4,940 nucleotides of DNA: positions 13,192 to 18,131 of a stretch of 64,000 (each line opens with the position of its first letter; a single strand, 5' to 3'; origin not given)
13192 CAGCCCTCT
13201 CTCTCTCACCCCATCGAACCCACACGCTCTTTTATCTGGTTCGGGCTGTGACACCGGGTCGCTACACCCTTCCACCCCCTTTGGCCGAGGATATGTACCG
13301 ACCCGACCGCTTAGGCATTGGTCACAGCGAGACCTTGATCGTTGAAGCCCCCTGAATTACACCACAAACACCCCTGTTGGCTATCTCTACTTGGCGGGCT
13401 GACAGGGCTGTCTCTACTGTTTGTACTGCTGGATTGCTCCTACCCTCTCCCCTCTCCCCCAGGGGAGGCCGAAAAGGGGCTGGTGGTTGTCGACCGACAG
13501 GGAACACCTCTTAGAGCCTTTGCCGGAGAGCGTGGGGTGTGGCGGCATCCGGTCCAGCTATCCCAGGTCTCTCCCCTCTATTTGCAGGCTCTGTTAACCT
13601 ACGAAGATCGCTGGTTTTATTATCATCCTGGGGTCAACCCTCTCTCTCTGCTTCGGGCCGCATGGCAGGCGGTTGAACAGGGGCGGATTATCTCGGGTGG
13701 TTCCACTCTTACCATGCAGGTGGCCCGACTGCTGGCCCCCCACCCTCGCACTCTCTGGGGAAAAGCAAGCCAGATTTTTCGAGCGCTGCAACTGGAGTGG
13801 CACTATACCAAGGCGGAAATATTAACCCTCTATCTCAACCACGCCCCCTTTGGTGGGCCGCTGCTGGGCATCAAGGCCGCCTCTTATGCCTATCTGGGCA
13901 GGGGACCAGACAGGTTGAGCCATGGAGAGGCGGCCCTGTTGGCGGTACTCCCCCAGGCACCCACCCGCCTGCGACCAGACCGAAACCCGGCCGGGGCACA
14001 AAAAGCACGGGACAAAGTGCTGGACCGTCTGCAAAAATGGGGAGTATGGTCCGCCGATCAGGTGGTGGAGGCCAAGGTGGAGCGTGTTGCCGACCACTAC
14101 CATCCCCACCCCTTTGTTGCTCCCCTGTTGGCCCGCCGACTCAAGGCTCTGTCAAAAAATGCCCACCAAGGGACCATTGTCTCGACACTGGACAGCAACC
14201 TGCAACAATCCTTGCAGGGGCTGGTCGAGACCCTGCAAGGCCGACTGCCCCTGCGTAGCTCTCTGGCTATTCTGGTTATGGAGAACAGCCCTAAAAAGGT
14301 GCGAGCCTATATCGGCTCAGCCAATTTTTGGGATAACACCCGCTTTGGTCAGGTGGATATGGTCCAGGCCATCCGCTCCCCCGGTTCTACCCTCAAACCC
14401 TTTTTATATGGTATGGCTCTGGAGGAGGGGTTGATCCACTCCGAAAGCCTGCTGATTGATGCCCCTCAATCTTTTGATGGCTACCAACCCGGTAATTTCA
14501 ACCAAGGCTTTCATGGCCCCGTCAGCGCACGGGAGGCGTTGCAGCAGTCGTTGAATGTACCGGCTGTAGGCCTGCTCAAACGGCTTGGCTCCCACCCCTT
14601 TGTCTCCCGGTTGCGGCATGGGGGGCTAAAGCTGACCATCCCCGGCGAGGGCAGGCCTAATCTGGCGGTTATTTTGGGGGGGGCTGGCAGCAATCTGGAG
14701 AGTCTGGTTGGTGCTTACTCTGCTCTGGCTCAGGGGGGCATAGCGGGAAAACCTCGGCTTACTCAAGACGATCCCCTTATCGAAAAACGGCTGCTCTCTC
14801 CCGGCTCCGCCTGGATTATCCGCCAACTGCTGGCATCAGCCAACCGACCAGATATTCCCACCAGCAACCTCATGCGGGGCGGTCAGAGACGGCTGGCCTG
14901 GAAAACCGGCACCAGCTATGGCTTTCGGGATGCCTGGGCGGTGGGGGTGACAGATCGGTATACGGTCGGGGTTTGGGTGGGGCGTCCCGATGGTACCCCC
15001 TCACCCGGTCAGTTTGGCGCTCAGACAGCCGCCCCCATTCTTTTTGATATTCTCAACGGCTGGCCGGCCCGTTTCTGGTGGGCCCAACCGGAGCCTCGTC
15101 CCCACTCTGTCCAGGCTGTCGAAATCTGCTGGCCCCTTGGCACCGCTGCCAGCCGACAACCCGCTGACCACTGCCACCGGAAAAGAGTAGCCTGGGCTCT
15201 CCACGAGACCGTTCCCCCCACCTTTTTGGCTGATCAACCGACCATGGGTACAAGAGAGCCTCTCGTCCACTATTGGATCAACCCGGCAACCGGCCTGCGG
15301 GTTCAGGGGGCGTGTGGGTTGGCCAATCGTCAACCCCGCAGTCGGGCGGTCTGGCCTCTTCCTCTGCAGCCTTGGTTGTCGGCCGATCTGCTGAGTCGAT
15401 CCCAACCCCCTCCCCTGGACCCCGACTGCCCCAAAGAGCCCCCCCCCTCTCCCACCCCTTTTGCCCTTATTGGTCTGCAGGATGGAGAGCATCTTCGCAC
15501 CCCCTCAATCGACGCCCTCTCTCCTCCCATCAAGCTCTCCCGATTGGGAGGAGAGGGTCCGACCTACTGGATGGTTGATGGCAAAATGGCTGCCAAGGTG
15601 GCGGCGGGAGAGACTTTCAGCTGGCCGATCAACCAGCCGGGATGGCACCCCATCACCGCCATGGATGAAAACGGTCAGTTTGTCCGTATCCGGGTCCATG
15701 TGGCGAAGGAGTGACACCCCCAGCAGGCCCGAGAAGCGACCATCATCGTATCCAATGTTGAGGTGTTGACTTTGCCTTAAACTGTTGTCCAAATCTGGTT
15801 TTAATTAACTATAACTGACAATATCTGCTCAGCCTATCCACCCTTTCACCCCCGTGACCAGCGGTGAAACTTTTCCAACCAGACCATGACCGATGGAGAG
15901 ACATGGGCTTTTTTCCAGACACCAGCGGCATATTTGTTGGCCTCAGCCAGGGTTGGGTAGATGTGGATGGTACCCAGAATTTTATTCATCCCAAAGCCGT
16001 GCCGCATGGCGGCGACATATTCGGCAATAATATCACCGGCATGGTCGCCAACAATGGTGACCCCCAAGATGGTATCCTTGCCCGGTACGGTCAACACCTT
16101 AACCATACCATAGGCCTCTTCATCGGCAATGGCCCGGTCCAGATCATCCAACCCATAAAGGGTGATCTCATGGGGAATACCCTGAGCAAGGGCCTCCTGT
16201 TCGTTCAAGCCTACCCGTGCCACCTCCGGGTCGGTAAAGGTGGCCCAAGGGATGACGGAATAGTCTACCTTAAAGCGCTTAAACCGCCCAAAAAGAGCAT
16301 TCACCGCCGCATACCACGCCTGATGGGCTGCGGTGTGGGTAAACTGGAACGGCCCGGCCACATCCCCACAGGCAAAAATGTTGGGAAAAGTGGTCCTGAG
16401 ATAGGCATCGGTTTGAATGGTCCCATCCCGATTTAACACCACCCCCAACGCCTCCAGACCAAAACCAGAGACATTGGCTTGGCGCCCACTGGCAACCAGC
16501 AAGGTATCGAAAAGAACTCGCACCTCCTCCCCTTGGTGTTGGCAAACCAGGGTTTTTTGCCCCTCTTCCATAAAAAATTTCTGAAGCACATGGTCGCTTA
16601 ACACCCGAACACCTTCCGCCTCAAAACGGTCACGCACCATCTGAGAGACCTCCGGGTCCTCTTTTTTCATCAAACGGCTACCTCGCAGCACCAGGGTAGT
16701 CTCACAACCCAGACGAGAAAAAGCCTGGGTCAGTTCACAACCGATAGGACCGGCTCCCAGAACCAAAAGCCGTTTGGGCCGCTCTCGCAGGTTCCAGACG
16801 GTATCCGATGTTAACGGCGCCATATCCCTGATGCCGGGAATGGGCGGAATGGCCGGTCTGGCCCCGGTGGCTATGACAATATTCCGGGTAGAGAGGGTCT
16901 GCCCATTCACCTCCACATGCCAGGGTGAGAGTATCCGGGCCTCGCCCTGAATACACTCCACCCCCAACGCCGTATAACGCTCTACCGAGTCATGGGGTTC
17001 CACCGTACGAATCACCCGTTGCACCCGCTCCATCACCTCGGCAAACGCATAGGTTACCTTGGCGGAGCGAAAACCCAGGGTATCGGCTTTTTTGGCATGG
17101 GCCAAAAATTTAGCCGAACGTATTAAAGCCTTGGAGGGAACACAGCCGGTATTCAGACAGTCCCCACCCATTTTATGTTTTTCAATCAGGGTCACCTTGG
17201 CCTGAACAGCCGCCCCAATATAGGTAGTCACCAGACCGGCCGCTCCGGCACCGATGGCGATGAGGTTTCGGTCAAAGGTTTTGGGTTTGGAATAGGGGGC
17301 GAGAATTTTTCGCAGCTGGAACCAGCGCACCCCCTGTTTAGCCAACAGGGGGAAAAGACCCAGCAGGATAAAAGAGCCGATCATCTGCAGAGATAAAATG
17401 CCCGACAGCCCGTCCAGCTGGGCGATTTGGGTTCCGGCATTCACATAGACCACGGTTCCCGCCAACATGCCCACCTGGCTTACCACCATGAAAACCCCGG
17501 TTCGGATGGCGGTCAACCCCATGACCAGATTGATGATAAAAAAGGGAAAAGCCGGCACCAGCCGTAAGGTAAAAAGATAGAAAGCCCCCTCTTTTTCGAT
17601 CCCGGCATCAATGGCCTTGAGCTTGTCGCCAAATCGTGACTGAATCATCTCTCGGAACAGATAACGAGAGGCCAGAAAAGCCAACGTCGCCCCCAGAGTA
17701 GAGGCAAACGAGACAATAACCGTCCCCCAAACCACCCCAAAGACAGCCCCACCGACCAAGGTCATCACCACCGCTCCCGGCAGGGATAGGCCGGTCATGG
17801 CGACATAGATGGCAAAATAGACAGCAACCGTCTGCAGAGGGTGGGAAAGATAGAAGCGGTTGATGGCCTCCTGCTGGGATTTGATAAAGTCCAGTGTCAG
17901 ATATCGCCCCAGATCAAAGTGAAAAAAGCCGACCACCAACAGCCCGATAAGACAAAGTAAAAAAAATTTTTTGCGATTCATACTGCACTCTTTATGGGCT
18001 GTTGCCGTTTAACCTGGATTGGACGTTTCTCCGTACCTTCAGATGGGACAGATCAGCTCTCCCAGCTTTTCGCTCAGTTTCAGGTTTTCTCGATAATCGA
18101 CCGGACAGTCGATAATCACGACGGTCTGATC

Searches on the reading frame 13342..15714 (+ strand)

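Call 68: search_protein_families(library=pfam, proteins=[window:13342-15714:+], max_evalue=0.00001)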
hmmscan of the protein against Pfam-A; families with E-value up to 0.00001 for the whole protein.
window:13342-15714:+ (790 aa): 3 families
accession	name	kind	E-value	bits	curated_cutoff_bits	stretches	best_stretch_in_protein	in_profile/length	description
PF00912.28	Transgly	-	1.2e-49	168.6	27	1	55-230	3-177/178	Transglycosylase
PF00905.27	Transpeptidase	-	1e-18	68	22.1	1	309-569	2-296/299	Penicillin binding protein transpeptidase domain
PF06832.18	BiPBP_C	-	6.7e-14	52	26.8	1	703-785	8-90/90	Penicillin-Binding Protein C-terminus Family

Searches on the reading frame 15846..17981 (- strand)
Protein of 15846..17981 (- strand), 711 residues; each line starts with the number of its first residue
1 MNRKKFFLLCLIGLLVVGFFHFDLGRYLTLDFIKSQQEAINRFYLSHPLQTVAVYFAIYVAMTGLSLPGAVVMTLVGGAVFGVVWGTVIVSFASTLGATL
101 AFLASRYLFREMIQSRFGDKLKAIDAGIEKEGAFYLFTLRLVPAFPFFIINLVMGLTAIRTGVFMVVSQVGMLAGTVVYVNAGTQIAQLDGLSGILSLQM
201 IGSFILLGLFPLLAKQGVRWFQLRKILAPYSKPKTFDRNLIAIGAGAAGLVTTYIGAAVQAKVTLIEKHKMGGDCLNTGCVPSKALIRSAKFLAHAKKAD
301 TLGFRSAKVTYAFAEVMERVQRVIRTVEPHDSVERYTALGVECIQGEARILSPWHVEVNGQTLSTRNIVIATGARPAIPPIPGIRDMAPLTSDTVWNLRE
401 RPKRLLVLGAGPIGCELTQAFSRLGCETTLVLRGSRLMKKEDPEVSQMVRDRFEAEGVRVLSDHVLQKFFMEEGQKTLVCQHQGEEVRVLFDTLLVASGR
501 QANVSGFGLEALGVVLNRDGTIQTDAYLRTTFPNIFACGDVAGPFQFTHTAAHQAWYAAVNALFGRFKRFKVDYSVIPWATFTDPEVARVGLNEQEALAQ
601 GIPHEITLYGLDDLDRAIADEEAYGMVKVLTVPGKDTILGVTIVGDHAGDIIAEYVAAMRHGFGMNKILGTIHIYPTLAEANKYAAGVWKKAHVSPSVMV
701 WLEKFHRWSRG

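Call 68: search_protein_families(library=pfam, proteins=[window:15846-17981:-], max_evalue=0.00001)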
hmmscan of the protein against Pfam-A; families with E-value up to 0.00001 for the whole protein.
window:15846-17981:- (711 aa): 6 families
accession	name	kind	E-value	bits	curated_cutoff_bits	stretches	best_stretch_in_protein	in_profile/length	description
PF07992.20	Pyr_redox_2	-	1.7e-60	205.4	26.1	1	240-555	3-291/291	Pyridine nucleotide-disulphide oxidoreductase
PF02852.28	Pyr_redox_dim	-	2.1e-27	95.9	25.3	1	577-685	1-109/110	Pyridine nucleotide-disulphide oxidoreductase, dimerisation domain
PF09335.16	VTT_dom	-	2.9e-21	76.6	33.9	1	71-184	4-122/123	VTT domain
PF00070.33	Pyr_redox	-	3.4e-17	63.2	22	1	404-469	1-66/82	Pyridine nucleotide-disulphide oxidoreductase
PF13738.12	Pyr_redox_3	-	2e-11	44.2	30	1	241-539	1-305/305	Pyridine nucleotide-disulphide oxidoreductase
PF01134.28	GIDA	-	2.1e-06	27.5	22.1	0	240-374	2-150/391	Glucose inhibited division protein A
